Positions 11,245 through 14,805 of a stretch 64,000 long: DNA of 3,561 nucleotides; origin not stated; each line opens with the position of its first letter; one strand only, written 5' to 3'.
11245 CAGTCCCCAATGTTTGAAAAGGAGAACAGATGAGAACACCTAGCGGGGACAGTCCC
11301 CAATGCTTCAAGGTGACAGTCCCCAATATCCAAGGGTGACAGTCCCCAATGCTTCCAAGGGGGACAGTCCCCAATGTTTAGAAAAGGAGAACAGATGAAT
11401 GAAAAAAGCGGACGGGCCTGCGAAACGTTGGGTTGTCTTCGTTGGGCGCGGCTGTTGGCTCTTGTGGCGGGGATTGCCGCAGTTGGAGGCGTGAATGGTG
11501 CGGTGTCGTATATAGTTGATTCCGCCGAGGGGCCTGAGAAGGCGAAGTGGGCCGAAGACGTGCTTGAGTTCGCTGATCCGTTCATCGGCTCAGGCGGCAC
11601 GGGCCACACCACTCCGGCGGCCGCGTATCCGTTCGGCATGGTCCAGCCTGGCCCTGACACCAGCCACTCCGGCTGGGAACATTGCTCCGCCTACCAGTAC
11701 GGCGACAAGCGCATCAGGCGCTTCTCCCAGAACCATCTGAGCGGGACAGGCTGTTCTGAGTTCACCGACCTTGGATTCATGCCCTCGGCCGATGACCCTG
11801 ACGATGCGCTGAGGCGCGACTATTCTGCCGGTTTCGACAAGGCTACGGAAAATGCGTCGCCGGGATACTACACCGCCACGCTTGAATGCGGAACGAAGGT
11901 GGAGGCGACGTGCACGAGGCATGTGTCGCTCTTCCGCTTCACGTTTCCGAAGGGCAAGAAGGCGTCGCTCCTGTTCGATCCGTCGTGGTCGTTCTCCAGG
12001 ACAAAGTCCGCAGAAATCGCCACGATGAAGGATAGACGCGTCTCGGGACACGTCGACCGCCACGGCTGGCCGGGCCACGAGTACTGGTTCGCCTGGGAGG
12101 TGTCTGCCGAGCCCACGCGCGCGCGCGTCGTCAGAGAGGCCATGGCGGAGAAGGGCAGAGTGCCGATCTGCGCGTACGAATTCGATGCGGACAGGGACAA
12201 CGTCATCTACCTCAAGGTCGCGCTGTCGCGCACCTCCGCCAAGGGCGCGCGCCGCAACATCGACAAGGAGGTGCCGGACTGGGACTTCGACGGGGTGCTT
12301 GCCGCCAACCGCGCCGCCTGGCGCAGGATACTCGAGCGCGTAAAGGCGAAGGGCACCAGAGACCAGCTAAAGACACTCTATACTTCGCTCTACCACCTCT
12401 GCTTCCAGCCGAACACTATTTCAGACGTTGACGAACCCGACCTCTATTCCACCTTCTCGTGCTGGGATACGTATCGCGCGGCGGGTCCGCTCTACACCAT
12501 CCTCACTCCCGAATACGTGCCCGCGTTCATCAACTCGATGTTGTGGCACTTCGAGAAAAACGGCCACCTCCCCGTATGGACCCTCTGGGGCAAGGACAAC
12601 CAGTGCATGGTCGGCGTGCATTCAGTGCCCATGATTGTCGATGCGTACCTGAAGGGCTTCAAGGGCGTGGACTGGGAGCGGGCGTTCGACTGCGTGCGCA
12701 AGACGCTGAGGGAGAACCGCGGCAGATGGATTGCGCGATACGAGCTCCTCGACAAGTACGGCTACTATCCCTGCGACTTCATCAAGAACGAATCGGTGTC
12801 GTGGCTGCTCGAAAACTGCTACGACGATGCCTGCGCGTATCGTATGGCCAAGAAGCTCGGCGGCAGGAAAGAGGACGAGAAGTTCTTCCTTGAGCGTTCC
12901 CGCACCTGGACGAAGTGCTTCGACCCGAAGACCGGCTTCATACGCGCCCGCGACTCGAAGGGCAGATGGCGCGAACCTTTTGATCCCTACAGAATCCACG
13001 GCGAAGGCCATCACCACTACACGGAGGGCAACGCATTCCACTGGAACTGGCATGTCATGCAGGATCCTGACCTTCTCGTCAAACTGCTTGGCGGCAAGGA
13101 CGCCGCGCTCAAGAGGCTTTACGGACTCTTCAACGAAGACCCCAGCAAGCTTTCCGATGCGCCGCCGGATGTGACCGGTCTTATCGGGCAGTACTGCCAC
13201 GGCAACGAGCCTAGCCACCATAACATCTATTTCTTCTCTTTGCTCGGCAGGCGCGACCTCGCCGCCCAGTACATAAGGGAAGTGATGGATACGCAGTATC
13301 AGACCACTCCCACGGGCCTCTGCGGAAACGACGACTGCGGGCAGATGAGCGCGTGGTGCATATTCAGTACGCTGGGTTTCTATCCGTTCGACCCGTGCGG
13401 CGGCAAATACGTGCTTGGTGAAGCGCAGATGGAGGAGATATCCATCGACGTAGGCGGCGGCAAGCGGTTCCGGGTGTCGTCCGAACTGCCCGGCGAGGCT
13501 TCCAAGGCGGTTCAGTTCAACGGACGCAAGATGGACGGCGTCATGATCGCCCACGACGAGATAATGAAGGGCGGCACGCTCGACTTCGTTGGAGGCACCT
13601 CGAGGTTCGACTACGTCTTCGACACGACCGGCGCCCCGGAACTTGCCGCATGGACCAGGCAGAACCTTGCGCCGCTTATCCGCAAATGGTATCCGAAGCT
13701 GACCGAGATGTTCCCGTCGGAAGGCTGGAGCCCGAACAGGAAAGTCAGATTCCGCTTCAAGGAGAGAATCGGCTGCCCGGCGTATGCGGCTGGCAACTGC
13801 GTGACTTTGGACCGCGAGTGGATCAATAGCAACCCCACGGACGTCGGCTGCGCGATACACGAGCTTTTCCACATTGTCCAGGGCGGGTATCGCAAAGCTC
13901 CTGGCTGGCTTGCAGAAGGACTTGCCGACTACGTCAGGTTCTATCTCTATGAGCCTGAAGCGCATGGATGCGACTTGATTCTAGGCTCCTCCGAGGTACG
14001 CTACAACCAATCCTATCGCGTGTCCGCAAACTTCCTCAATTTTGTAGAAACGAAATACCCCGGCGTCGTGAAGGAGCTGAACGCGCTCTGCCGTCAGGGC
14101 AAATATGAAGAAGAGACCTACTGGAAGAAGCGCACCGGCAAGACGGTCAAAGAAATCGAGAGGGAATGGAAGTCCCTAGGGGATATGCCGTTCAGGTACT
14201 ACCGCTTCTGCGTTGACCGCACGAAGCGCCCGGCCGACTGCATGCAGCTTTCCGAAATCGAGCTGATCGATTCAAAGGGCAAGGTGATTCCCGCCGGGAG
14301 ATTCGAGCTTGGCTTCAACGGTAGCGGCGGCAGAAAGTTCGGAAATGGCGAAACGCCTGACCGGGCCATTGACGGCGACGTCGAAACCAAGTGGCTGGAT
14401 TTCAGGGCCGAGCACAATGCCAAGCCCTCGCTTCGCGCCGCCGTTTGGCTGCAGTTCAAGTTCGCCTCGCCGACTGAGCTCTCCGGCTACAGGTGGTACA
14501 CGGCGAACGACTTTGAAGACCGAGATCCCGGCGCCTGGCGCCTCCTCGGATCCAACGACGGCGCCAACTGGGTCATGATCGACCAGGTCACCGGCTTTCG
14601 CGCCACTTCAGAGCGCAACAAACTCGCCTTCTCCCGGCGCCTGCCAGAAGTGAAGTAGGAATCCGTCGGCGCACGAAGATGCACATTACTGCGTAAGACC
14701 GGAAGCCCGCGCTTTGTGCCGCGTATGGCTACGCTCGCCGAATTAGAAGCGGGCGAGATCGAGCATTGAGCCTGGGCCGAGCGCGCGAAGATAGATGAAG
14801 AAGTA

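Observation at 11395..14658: GH92 alpha-mannosidase fused to an HExxH zincin-like (BSP-type) domain and a discoidin/F5-8C domain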

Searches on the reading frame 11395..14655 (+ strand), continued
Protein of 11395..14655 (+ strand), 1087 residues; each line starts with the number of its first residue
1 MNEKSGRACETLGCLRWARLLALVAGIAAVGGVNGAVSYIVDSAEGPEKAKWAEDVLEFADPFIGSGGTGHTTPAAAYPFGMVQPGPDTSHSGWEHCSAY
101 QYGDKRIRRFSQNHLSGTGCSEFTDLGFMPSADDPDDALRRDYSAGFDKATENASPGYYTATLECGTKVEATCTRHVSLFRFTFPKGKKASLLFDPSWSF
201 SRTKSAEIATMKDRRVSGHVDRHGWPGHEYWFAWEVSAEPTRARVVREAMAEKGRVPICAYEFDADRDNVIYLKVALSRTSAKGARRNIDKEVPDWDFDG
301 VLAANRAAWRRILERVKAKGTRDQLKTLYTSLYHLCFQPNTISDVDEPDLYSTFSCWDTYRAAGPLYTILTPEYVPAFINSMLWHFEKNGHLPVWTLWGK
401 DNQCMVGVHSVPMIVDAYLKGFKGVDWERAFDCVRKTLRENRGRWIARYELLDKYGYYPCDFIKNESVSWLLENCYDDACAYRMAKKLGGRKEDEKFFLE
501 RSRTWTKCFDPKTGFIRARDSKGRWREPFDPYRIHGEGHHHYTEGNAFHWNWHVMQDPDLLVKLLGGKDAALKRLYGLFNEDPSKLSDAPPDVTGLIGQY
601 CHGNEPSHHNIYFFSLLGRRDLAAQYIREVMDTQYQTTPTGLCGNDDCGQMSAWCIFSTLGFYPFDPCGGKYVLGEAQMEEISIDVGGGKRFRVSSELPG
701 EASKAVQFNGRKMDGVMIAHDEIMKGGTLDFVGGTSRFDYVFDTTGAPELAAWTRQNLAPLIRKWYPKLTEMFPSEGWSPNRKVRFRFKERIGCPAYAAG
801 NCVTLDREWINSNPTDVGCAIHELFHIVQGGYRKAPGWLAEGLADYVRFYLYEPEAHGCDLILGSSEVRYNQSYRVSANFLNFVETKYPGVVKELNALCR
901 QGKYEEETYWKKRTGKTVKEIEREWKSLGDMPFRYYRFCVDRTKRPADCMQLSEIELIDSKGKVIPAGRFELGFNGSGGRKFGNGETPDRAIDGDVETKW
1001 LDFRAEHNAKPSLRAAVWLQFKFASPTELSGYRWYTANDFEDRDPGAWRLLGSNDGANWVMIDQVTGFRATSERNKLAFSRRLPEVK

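Call 12: find_encoding_contigs(protein=P0011, flank=10000, max_places=3)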
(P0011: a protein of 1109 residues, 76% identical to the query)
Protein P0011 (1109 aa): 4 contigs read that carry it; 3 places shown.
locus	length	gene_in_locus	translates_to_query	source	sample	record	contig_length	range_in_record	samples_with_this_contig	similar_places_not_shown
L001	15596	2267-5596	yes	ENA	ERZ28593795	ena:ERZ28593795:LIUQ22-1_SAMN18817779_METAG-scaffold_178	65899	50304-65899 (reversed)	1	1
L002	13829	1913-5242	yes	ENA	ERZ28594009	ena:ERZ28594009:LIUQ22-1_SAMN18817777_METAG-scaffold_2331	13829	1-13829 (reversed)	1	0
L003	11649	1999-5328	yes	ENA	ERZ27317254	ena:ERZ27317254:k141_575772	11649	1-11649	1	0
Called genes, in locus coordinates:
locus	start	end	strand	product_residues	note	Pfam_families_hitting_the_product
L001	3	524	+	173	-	?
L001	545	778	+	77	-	-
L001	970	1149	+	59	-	-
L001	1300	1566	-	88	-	PF01337:Barstar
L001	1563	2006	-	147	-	PF00545:Ribonuclease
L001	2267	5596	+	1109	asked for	PF17678:Glyco_hydro_92N, PF07971:Glyco_hydro_92, PF04450:BSP, PF00754:F5_F8_type_C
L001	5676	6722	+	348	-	PF13524:Glyco_trans_1_2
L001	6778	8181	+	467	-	PF07583:PSCyt2, PF07587:PSD1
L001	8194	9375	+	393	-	PF07394:DUF1501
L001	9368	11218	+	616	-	PF04151:PPC (faint)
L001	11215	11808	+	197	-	PF00092:VWA (weak), PF13519:VWA_2 (weak)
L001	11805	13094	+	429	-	PF00512:HisKA, PF02518:HATPase_c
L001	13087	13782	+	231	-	PF00072:Response_reg, PF00486:Trans_reg_C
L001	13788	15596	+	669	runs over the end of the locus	PF02922:CBM_48, PF00128:Alpha-amylase (weak), PF02806:Alpha-amylase_C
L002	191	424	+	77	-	-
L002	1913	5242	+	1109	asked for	PF17678:Glyco_hydro_92N, PF07971:Glyco_hydro_92, PF04450:BSP, PF00754:F5_F8_type_C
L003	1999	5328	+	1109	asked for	PF17678:Glyco_hydro_92N, PF07971:Glyco_hydro_92, PF04450:BSP, PF00754:F5_F8_type_C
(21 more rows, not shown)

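Call 13: find_encoding_contigs(protein=P0018, flank=10000, max_places=3)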
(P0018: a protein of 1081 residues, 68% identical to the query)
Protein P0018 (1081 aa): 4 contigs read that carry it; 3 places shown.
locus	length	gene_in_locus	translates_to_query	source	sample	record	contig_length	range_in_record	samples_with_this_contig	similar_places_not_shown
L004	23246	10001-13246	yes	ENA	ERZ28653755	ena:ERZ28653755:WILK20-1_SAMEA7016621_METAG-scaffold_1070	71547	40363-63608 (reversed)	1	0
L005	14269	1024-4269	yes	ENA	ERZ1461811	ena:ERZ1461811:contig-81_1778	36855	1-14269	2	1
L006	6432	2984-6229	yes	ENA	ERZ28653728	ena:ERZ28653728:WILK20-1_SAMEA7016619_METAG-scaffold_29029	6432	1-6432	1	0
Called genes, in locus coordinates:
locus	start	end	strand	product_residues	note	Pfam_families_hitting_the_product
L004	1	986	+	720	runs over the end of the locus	PF17389:Bac_rhamnosid6H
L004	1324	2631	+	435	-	PF13173:AAA_14, PF13635:DUF4143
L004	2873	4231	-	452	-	PF03200:Glyco_hydro_63 (faint), PF22422:MGH1-like_GH, PF01204:Trehalase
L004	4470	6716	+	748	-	PF09825:BPL_N, PF01174:SNO (faint), PF01965:DJ-1_PfpI (faint), PF07685:GATase_3 (faint), PF09825:BPL_N (weak)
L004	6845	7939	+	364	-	PF01156:IU_nuc_hydro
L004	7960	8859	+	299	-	PF00294:PfkB, PF08543:Phos_pyr_kin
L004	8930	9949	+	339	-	PF06800:Sugar_transport, PF07168:Ureide_permease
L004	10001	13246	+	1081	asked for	PF17678:Glyco_hydro_92N, PF07971:Glyco_hydro_92, PF04450:BSP, PF00754:F5_F8_type_C (weak)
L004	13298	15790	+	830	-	-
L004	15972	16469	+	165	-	PF04073:tRNA_edit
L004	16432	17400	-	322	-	PF04055:Radical_SAM, PF06968:BATS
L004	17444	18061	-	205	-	PF00697:PRAI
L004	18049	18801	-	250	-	PF00290:Trp_syntA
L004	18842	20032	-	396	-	PF00291:PALP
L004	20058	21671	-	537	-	PF00117:GATase, PF07722:Peptidase_C26, PF02885:Glycos_trans_3N, PF00591:Glycos_transf_3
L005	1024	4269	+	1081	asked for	PF17678:Glyco_hydro_92N, PF07971:Glyco_hydro_92, PF04450:BSP, PF00754:F5_F8_type_C (weak)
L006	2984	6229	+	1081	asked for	PF17678:Glyco_hydro_92N, PF07971:Glyco_hydro_92, PF04450:BSP, PF00754:F5_F8_type_C (weak)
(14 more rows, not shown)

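Call 86: predict_structure(alignment_id=A3)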
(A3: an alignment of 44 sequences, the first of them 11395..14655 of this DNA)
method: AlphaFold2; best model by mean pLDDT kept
length: 1087 residues; sequences in the alignment: 44
mean_pLDDT: 81.5   pTM: 0.79
mean pLDDT of the five models: 81.5, 81.2, 79.5, 78.2, 76.9
residues with pLDDT >= 90: 514; 70-90: 340; 50-70: 135; < 50: 98
segments of 3 or more residues with pLDDT < 50: 1-37, 355-357, 588-606, 946-950, 976-987, 1009-1013
pLDDT, mean of each block of 10 residues (from residue 1): 32 39 38 43 67 92 83 88 90 82 93 69 82 88 92 96 97 96 93 92 92 96 79 96 93 94 89 94 96 96 97 94 91 80 84 56 84 91 89 73 67 92 95 94 84 93 84 89 94 96 91 86 87 59 58 76 91 83 51 37 50 90 87 81 62 88 85 93 93 93 93 91 96 84 91 85 89 90 94 94 96 89 94 87 93 71 84 89 92 94 92 94 89 82 50 76 85 51 44 50 51 57 90 70 63 80 73 71 67
secondary structure, 60 per line:
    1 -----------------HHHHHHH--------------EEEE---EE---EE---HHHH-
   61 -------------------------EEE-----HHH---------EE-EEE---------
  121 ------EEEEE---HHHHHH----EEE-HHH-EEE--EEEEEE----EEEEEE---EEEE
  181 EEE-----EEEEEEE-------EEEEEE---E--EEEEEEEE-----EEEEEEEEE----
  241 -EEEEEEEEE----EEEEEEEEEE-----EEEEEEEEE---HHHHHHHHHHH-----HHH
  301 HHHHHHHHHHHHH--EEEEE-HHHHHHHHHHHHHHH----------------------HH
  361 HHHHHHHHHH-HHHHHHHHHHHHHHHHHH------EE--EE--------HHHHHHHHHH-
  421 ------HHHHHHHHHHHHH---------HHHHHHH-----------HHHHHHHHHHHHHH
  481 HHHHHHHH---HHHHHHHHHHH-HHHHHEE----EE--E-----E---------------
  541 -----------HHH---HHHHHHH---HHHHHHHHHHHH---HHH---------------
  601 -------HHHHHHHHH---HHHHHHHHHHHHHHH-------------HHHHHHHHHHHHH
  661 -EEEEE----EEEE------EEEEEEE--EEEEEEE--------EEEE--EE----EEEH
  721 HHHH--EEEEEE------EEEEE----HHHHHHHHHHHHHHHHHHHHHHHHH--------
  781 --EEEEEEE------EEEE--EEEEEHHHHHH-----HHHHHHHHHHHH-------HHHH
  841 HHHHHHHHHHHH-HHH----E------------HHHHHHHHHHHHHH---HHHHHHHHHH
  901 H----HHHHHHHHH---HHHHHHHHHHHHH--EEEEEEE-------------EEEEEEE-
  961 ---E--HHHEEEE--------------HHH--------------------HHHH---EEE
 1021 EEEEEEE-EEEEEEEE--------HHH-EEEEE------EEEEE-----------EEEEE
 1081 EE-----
elements in order (helices of 4 or more, strands of 3 or more residues): H18-24 E39-42 H56-59 E86-88 E109-111 E127-131 H135-140 E145-147 E153-155 E158-163 E168-173 E177-183 E189-195 E203-208 E215-222 E228-236 E242-250 E255-264 E270-278 H282-292 H298-313 E316-320 H322-336 H359-370 H372-389 H410-419 H427-439 H449-455 H467-488 H492-502 H504-508 H558-564 H568-579 H608-616 H620-634 H648-660 E662-666 E671-674 E681-687 E690-696 E705-708 E717-719 H720-724 E727-732 E739-743 H748-772 E783-789 E796-799 E802-806 H807-812 H818-829 H837-852 H874-887 H891-901 H906-914 H918-930 E933-939 E953-959 E970-973 H1011-1014 E1018-1027 E1029-1036 E1049-1053 E1060-1064 E1076-1082

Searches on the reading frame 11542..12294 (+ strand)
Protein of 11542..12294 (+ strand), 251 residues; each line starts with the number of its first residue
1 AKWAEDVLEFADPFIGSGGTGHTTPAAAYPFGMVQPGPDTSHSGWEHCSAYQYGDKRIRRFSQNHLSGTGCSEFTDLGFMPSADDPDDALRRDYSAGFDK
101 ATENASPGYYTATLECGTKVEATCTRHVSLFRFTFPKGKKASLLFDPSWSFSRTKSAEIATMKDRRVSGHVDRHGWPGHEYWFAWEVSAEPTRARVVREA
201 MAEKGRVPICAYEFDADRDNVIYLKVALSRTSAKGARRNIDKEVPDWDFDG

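Call 45: search_solved_structures(query=window:11542-12294:+, max_evalue=1e-10, show_alignments=2)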
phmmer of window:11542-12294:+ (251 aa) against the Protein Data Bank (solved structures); distinct sequences matched with E-value up to 1e-10: 4.
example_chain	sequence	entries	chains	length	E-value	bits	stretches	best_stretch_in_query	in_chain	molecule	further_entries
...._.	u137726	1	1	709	6.5e-44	153.4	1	6-251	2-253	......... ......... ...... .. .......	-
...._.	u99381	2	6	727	1.9e-27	99.4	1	5-250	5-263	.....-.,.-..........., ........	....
6f91_A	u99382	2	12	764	1.2e-23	87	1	5-240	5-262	Putative alpha-1,2-mannosidase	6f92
7nsn_A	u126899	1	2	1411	7.1e-12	48.4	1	16-245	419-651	GH92 alpha-1,2-mannosidase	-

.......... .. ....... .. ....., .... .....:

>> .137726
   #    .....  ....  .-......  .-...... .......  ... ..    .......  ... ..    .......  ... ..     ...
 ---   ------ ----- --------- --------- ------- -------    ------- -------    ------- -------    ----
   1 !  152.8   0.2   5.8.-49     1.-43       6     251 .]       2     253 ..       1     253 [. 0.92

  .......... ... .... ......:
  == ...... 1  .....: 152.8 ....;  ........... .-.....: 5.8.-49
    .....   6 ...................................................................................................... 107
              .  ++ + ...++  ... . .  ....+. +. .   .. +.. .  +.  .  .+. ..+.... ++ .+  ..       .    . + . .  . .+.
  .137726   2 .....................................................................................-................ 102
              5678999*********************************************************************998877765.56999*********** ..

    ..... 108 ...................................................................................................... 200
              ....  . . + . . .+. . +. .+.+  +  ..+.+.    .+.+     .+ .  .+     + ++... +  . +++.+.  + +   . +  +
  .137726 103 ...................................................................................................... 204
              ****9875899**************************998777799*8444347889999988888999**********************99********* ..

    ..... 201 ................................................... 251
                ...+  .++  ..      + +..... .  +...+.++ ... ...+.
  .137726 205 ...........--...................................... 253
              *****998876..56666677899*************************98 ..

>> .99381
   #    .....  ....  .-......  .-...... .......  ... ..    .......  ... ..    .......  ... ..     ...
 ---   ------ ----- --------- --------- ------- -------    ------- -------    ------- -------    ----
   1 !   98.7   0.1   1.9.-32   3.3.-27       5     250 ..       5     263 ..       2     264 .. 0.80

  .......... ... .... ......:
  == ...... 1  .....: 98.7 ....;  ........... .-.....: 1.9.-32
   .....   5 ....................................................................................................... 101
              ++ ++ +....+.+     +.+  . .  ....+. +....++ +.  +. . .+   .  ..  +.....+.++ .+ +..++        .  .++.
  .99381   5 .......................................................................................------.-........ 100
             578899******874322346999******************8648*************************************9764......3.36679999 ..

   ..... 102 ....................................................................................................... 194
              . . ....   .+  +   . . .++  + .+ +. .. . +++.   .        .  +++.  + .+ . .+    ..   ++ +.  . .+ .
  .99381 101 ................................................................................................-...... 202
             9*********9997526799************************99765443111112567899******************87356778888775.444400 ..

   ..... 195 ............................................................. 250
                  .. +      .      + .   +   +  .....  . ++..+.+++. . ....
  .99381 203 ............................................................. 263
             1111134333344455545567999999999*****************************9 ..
